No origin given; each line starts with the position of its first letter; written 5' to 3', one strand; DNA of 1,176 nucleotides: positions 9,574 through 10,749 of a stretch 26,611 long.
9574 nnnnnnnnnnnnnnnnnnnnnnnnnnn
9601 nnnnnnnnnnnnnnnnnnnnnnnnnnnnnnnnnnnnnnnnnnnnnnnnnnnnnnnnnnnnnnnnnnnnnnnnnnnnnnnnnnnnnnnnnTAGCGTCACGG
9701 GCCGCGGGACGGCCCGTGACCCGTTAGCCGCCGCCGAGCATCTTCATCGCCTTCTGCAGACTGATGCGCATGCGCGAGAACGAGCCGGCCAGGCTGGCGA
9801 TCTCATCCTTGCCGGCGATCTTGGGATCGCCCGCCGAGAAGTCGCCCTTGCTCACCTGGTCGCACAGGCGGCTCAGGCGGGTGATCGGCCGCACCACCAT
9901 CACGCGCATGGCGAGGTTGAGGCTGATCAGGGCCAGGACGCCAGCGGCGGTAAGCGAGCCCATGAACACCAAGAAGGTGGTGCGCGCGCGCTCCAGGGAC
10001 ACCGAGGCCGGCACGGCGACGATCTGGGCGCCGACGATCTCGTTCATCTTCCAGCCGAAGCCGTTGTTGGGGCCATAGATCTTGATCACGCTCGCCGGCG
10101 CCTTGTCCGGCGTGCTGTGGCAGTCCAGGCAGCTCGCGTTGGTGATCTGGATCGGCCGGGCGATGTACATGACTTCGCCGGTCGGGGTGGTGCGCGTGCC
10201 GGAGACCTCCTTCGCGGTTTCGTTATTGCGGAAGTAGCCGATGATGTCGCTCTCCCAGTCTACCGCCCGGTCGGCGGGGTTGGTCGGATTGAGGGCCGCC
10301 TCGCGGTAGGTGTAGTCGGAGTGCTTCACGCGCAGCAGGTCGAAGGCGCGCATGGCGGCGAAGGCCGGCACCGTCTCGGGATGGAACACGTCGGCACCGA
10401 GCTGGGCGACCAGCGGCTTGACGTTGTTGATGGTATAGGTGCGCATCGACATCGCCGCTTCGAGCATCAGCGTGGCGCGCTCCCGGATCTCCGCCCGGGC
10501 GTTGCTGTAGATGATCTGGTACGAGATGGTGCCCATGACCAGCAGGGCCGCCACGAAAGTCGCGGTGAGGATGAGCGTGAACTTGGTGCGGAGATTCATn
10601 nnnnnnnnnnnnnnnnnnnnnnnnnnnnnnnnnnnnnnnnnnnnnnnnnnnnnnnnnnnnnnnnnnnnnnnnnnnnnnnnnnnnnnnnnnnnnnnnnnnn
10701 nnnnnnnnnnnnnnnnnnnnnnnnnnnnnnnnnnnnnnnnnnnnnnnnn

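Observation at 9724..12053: Output-less heme-c/HAMP membrane protein translationally coupled (ATGA) to a soluble STPK with a repeated C-terminal helical module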

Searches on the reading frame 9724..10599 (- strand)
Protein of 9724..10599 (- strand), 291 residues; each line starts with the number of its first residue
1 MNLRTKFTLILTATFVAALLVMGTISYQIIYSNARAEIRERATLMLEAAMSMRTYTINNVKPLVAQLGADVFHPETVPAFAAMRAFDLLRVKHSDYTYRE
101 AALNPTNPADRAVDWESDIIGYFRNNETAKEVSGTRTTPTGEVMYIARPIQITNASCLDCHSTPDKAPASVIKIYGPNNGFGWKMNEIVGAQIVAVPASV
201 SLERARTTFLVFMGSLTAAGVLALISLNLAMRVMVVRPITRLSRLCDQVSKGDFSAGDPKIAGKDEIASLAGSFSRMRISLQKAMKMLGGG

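Call 3: search_protein_families(library=pfam, proteins=[window:9724-10599:-], max_evalue=0.01)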
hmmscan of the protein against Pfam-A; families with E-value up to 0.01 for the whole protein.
window:9724-10599:- (291 aa): 2 families
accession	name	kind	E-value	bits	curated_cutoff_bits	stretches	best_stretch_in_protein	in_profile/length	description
PF11845.13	Tll0287-like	-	4.1e-39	134.7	24.1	1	33-197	3-144/144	Tll0287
PF00672.30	HAMP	-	8.6e-08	32.8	25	1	235-282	6-52/53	HAMP domain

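Call 5: search_protein_families(library=ncbifam, proteins=[window:9724-10599:-], max_evalue=0.01)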
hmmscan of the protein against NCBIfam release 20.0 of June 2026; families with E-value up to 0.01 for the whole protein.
window:9724-10599:- (291 aa): 12 families
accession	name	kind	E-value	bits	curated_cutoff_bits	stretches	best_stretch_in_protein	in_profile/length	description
NF033092.0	HK_WalK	equivalog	1.1e-07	30.9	725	1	187-287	154-252/594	cell wall metabolism sensor histidine kinase WalK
NF040691.1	MtrAB_MtrB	equivalog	3.6e-07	29.6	450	1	200-287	174-263/507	MtrAB system histidine kinase MtrB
NF053592.1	HK_near_YfiR_like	equivalog_domain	2.7e-05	23.8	194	1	187-277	129-217/223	sensor histidine kinase, YfiR-like protein-associated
NF038263.1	prot_phos_SiaA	equivalog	4.3e-05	22.3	700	1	217-282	314-380/658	biofilm regulation protein phosphatase SiaA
NF008184.0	PRK10935.1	equivalog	0.00011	21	553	1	208-288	148-229/565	nitrate/nitrite two-component system sensor histidine kinase NarQ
NF008312.0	PRK11100.1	equivalog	0.00054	18.9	356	1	186-282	158-251/477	two-component system sensor histidine kinase CreC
NF058645.1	MCPCtpMPsAe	equivalog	0.00075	18.4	900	1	191-277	187-272/558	methyl-accepting chemotaxis protein CtpM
NF007007.0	PRK09470.1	equivalog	0.0026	16.7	486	1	229-286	186-243/463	envelope stress sensor histidine kinase CpxA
NF007837.0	PRK10549.1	equivalog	0.004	15.9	603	1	219-287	173-239/466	envelope stress sensor histidine kinase BaeS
NF058527.1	HistKinChvGCaul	equivalog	0.0043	15.8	740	1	205-286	225-304/535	two-component sensor histidine kinase ChvG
NF007896.0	PRK10600.1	equivalog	0.0058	15.3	578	1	221-287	164-229/598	nitrate/nitrite two-component system sensor histidine kinase NarX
NF011622.0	PRK15048.1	equivalog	0.0088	15.2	900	0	214-285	195-265/553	methyl-accepting chemotaxis protein II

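Call 7: find_homologous_proteins(query=window:9724-10599:-, max_evalue=0.00001)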
Query window:9724-10599:- (291 aa): 2984 proteins with E <= 0.00001 among 8000 candidates; the best 120 are listed.
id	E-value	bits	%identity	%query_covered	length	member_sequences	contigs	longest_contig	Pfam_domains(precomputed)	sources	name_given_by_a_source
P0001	9.9e-186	633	100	100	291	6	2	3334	PF00672.31,PF11845.14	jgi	-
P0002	6.8e-149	512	80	99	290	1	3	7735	PF00672.31,PF11845.14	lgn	-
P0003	7.6e-147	506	80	99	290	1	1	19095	PF00672.31,PF11845.14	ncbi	-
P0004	2.7e-144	497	78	99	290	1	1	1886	PF00672.31,PF11845.14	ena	-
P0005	1.8e-141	488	76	99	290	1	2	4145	PF00672.31,PF11845.14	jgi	jgi:HAMP domain-containing protein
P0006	9.4e-141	486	76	99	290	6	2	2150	PF00672.31,PF11845.14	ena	-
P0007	3.1e-137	474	74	99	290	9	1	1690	PF00672.31,PF11845.14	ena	-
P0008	8.2e-137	473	74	99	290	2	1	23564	PF00672.31,PF11845.14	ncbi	-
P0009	3.0e-136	471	73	100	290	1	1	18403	PF00672.31,PF11845.14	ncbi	-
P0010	4.1e-136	471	74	99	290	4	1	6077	PF00672.31,PF11845.14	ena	-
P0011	4.2e-136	471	74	99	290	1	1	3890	PF00672.31,PF11845.14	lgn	-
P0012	1.1e-133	463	72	99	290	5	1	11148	PF00672.31,PF11845.14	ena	-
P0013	1.3e-133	462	70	99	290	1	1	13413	PF00672.31,PF11845.14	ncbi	-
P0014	2.4e-132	458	72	99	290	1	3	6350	PF00672.31,PF11845.14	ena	-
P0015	4.4e-132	457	70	99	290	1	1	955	PF00672.31,PF11845.14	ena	-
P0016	8.3e-132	456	71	99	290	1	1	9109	PF00672.31,PF11845.14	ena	-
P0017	3.1e-131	455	69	99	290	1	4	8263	PF00672.31,PF11845.14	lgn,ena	-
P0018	1.5e-128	446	69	99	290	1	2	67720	PF00672.31,PF11845.14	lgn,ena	-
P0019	2.4e-127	442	68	99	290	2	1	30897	PF00672.31,PF11845.14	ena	-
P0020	2.7e-125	435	68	100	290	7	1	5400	PF00672.31,PF11845.14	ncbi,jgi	jgi:HAMP domain-containing protein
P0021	5.2e-125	434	67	100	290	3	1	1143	PF00672.31,PF11845.14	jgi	-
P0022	9.2e-123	427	66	100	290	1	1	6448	PF00672.31,PF11845.14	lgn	-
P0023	1.2e-121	423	67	100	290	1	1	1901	PF00672.31,PF11845.14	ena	-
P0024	2.6e-121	422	65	100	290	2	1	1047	PF00672.31,PF11845.14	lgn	-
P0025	1.2e-118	413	66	100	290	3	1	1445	PF00672.31,PF11845.14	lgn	-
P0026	3.8e-118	412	64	100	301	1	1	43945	PF00672.31,PF11845.14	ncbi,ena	-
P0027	6.4e-118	411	64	100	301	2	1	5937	PF00672.31,PF11845.14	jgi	jgi:protein-histidine pros-kinase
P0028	5.9e-107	375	61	99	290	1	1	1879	PF00672.31,PF11845.14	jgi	jgi:HAMP domain-containing protein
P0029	3.0e-96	340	53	99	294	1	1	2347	PF00672.31,PF11845.14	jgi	jgi:protein-histidine pros-kinase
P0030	1.2e-95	338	51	99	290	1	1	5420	PF00672.31,PF11845.14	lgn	-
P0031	2.0e-95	337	51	99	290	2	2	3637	PF00672.31,PF11845.14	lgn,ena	-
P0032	2.2e-95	337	53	99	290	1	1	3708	PF00672.31,PF11845.14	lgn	-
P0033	7.3e-95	335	53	99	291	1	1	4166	PF00672.31,PF11845.14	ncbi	ncbi:MAG TPA: DUF3365 domain-containing protein [Usitatibacter sp.]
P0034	8.5e-95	335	53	99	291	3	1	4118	PF00672.31,PF11845.14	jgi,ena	-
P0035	1.1e-94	335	54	99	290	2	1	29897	PF00672.31,PF11845.14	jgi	jgi:protein-histidine pros-kinase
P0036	1.5e-94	334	52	99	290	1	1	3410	PF00672.31,PF11845.14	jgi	jgi:protein-histidine pros-kinase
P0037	2.4e-94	334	51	99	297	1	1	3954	PF00672.31,PF11845.14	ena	-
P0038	2.7e-94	333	55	99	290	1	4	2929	PF00672.31,PF11845.14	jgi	jgi:HAMP domain-containing protein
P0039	2.8e-94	333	53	99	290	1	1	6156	PF00672.31,PF11845.14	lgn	-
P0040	2.8e-94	333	55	99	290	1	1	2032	PF00672.31,PF11845.14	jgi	jgi:HAMP domain-containing protein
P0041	3.0e-94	333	52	99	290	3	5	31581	PF00672.31,PF11845.14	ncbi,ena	-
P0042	5.2e-94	333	55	99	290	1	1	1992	PF00672.31,PF11845.14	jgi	jgi:HAMP domain-containing protein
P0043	5.4e-94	332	55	99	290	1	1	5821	PF00672.31,PF11845.14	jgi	jgi:methyl-accepting chemotaxis protein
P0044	7.0e-94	332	52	100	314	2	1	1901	PF00672.31,PF11845.14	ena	-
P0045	7.0e-94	332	55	99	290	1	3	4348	PF00672.31,PF11845.14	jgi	jgi:methyl-accepting chemotaxis protein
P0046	7.6e-94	332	52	99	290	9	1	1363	PF00672.31,PF11845.14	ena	-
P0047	8.0e-94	332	51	100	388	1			PF00672.31,PF11845.14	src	-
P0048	1.0e-93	332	52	99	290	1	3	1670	PF00672.31,PF11845.14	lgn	-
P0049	1.2e-93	331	51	99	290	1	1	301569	PF00672.31,PF11845.14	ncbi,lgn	-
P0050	1.4e-93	331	54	99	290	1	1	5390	PF00672.31,PF11845.14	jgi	jgi:HAMP domain-containing protein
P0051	1.4e-93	331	54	99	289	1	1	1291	PF00672.31,PF11845.14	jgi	jgi:protein-histidine pros-kinase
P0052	2.1e-93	331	52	99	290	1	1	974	PF00672.31,PF11845.14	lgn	-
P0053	2.6e-93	330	51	99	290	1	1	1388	PF00672.31,PF11845.14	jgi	-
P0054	2.7e-93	330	52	99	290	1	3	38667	PF00672.31,PF11845.14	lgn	-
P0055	3.0e-93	330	51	100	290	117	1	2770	PF00672.31,PF11845.14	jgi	-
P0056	4.1e-93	330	53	99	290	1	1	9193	PF00672.31,PF11845.14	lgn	-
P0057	4.3e-93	330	51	99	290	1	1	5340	PF00672.31,PF11845.14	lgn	-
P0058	4.3e-93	330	52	99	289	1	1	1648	PF00672.31,PF11845.14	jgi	jgi:methyl-accepting chemotaxis protein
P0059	5.7e-93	329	52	99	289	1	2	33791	PF00672.31,PF11845.14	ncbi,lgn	-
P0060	5.8e-93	329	52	99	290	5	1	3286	PF00672.31,PF11845.14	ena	-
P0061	6.1e-93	329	53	99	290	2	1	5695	PF00672.31,PF11845.14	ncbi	ncbi:MAG: DUF3365 domain-containing protein [Acidiferrobacterales bacterium]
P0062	6.7e-93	329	52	99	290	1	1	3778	PF00672.31,PF11845.14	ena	-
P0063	6.9e-93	329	52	99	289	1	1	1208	PF00672.31,PF11845.14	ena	-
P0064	6.9e-93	329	52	99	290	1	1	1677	PF00672.31,PF11845.14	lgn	-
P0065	7.6e-93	329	52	99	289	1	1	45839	PF00672.31,PF11845.14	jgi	jgi:protein-histidine pros-kinase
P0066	8.3e-93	329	51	100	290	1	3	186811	PF00672.31,PF11845.14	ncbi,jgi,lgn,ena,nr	ncbi:MAG TPA: DUF3365 domain-containing protein [Burkholderiales bacterium]|nr:DUF3365 domain-contai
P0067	9.7e-93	328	52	99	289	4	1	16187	PF00672.31,PF11845.14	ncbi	-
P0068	9.7e-93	328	52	99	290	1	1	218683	PF00672.31,PF11845.14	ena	-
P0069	1.0e-92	328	52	99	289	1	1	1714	PF00672.31,PF11845.14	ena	-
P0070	1.1e-92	328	52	100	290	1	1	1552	PF00672.31,PF11845.14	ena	-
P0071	1.2e-92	328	52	99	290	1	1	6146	PF00672.31,PF11845.14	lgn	-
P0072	1.2e-92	328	53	97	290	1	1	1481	PF00672.31,PF11845.14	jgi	-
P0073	1.2e-92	328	50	100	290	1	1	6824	PF00672.31,PF11845.14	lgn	-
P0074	1.3e-92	328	52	99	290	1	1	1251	PF00672.31,PF11845.14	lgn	-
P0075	1.3e-92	328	52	99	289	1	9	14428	PF00672.31,PF11845.14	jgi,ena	-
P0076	1.3e-92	328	52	99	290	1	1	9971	PF00672.31,PF11845.14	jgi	jgi:protein-histidine pros-kinase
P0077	1.3e-92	328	51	99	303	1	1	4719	PF00672.31,PF11845.14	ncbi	ncbi:MAG: DUF3365 domain-containing protein [Pseudomonadota bacterium]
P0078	1.5e-92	328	51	99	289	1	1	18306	PF00672.31,PF11845.14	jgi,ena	-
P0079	1.7e-92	328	52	99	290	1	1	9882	PF00672.31,PF11845.14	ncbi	-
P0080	1.9e-92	327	51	99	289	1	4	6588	PF00672.31,PF11845.14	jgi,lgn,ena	-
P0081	2.1e-92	327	51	99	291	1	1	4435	PF00672.31,PF11845.14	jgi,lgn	jgi:HAMP domain-containing protein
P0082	2.1e-92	327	51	99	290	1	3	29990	PF00672.31,PF11845.14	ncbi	-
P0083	2.1e-92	327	53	100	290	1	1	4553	PF00672.31,PF11845.14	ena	-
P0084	2.3e-92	327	51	99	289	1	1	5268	PF00672.31,PF11845.14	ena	-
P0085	2.3e-92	327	52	99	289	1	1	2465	PF00672.31,PF11845.14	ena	-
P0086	2.5e-92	327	50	99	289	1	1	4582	PF00672.31,PF11845.14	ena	-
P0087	2.5e-92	327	51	99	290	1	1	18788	PF00672.31,PF11845.14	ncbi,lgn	-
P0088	2.5e-92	327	51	99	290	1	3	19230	PF00672.31,PF11845.14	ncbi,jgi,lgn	-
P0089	2.5e-92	327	51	99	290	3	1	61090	PF00672.31,PF11845.14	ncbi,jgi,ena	jgi:protein-histidine pros-kinase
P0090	2.7e-92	327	51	99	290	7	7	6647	PF00672.31,PF11845.14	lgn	-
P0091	2.7e-92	327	51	99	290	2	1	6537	PF00672.31,PF11845.14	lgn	-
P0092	2.9e-92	327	52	99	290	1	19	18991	PF00672.31,PF11845.14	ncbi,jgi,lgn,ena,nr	ncbi:MAG: DUF3365 domain-containing protein [Gammaproteobacteria bacterium]|nr:DUF3365 domain-contai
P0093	2.9e-92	327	52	99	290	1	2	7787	PF00672.31,PF11845.14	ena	-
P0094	3.1e-92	327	51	99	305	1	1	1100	PF00672.31,PF11845.14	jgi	-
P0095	3.5e-92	327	51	99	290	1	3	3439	PF00672.31,PF11845.14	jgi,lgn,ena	jgi:HAMP domain-containing protein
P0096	3.5e-92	327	51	99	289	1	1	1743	PF00672.31,PF11845.14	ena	-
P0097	3.5e-92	327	51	99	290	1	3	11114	PF00672.31,PF11845.14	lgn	-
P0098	3.7e-92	326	51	98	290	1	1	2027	PF00672.31,PF11845.14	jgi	-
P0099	4.1e-92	326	52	99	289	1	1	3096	PF00672.31,PF11845.14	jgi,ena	-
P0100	4.3e-92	326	51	99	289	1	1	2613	PF00672.31,PF11845.14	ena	-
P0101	4.7e-92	326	50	99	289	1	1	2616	PF00672.31,PF11845.14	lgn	-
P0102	4.8e-92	326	51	99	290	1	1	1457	PF00672.31,PF11845.14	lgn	-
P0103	5.0e-92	326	50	99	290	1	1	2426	PF00672.31,PF11845.14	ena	-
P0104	5.2e-92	326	52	100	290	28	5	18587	PF00672.31,PF11845.14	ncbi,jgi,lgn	jgi:HAMP domain-containing protein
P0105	5.4e-92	326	51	99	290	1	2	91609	PF00672.31,PF11845.14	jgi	jgi:HAMP domain-containing protein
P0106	5.8e-92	326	52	100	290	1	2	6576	PF00672.31,PF11845.14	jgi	jgi:HAMP domain-containing protein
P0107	5.8e-92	326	52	99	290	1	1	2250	PF00672.31,PF11845.14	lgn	-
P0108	6.5e-92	326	50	99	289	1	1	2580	PF00672.31,PF11845.14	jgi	jgi:HAMP domain-containing protein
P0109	6.6e-92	326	51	99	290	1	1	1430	PF00672.31,PF11845.14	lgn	-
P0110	6.8e-92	326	52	99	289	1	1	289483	PF00672.31,PF11845.14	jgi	jgi:protein-histidine pros-kinase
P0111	7.5e-92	325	52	99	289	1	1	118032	PF00672.31,PF11845.14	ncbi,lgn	ncbi:MAG: DUF3365 domain-containing protein [Usitatibacter sp.]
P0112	9.1e-92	325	52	99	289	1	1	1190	PF00672.31,PF11845.14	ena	-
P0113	9.2e-92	325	51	99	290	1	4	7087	PF00672.31,PF11845.14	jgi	jgi:HAMP domain-containing protein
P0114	9.6e-92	325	50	99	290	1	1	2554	PF00672.31,PF11845.14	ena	-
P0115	9.9e-92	325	51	99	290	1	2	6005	PF00672.31,PF11845.14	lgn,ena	-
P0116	9.9e-92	325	51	99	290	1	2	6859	PF00672.31,PF11845.14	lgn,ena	-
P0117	1.0e-91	325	50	99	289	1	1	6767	PF00672.31,PF11845.14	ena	-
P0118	1.0e-91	325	49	99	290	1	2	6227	PF00672.31,PF11845.14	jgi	jgi:HAMP domain-containing protein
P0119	1.0e-91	325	51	99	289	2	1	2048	PF00672.31,PF11845.14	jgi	jgi:protein-histidine pros-kinase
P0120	1.0e-91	325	51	99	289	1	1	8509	PF00672.31,PF11845.14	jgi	jgi:protein-histidine pros-kinase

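Call 9: find_related_loci(query=A1, collection=genome_contigs, flank=6000)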
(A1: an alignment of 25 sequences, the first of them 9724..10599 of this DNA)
Query A1 (291 aa) in genome_contigs; peptide patterns used: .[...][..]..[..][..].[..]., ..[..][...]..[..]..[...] (x = any residue, [..] = any of these).
599 stretches matched a pattern (row limit reached: there are more); 567 encode a relative of the query (tblastn E <= 1e-3); the best 80 are kept; 80 distinct loci.
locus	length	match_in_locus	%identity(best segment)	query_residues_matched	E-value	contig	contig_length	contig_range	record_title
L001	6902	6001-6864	74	1-288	3e-149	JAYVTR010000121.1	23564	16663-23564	MAG: Planctomycetota bacterium isolate GL74_UP_concoct_31_sub GL74_UP_concoct_31_sub_120, whole genome shotgun sequence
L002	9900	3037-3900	51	1-288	8e-102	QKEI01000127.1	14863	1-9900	MAG: Candidatus Muproteobacteria bacterium isolate SZUA-472 scaffold_12175, whole genome shotgun sequence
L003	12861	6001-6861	52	1-288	2e-100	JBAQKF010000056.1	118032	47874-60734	MAG: Usitatibacter sp. isolate MFD06153_ilm_asm_bin19 k127_236243, whole genome shotgun sequence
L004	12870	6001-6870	52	1-290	9e-101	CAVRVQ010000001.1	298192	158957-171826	MAG: uncultured beta proteobacterium isolate MFD02242.bin.2.66 genome assembly, contig: contig_10201, whole genome shotg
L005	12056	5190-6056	51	1-288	2e-100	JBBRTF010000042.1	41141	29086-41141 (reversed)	MAG: Burkholderiales bacterium isolate La2_metabat2.188 La2_metabat2.188_K_4066438L41141_cov_34.9763, whole genome shotg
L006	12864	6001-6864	51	1-288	3e-100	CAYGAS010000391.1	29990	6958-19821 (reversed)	MAG TPA_asm: uncultured Nitrospiraceae bacterium isolate ERP108616_co1_40 genome assembly, contig: k119_134112, whole ge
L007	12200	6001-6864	51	1-288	7e-100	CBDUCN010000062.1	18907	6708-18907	MAG TPA_asm: uncultured Gammaproteobacteria bacterium isolate ERR2431960_binner123_Refined_70 genome assembly, contig: E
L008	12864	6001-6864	53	1-288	7e-100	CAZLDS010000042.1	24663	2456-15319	MAG TPA_asm: uncultured bacterium isolate SRP321284_co1_139 genome assembly, contig: NODE_2334_length_24663_cov_9.317092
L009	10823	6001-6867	51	1-289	5e-100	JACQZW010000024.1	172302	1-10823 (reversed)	MAG: Acidobacteria bacterium isolate NC_groundwater_1577_Pr3_B-0.1um_71_22 SR-2_scaffold_141_936893, whole genome shotgu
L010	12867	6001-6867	52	1-288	8e-100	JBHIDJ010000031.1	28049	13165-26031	MAG: Acidiferrobacterales bacterium isolate Baj_1_bin.3 NODE_32_length_28049_cov_12.376116, whole genome shotgun sequenc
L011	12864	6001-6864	51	1-288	8e-100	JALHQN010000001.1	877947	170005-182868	MAG: Burkholderiales bacterium isolate bin.9 c_000000000016, whole genome shotgun sequence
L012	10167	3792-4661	53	1-290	1e-99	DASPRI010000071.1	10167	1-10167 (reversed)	MAG TPA_asm: Burkholderiales bacterium isolate SMAG_U12221 k141_2057925, whole genome shotgun sequence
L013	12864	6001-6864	53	1-288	2e-99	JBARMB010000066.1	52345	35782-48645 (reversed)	MAG: Burkholderiales bacterium isolate MFD06446_ilm_asm_bin12 k127_201543, whole genome shotgun sequence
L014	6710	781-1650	51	1-290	9e-99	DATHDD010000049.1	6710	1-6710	MAG TPA_asm: Burkholderiales bacterium isolate SMAG_U12384 k141_76236, whole genome shotgun sequence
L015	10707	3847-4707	51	1-288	8e-99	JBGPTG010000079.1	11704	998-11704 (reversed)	MAG: Gammaproteobacteria bacterium isolate OBJ1_062018_110_74 k141_1708380_length_11704_cov_45.4454, whole genome shotgu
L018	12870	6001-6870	48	1-290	1e-98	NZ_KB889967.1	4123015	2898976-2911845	Methyloversatilis thermotolerans strain 3t A3Q7DRAFT_scaffold1.1, whole genome shotgun sequence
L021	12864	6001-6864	47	1-288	1e-97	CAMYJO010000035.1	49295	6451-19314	MAG: uncultured Gammaproteobacteria bacterium isolate ES_Gamma_034 genome assembly, contig: scaffold_1632, whole genome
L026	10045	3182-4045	50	1-288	2e-97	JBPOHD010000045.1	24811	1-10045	MAG: Pseudomonadota bacterium isolate MAG_183 c_000000103695, whole genome shotgun sequence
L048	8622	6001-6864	51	1-288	3e-96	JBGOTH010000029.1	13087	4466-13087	MAG: Candidatus Methylomirabilia bacterium isolate OBJ_0618_7090110_167 k141_11315773_length_13087_cov_274.0279, whole g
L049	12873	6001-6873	49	1-291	4e-96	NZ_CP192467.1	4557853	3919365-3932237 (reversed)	Polaromonas aquatica strain 36b22 chromosome, complete genome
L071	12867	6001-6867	49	1-289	2e-94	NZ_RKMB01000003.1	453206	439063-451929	Ramlibacter sp. WS9 NODE_3_length_453206_cov_31.9182_ID_3075, whole genome shotgun sequence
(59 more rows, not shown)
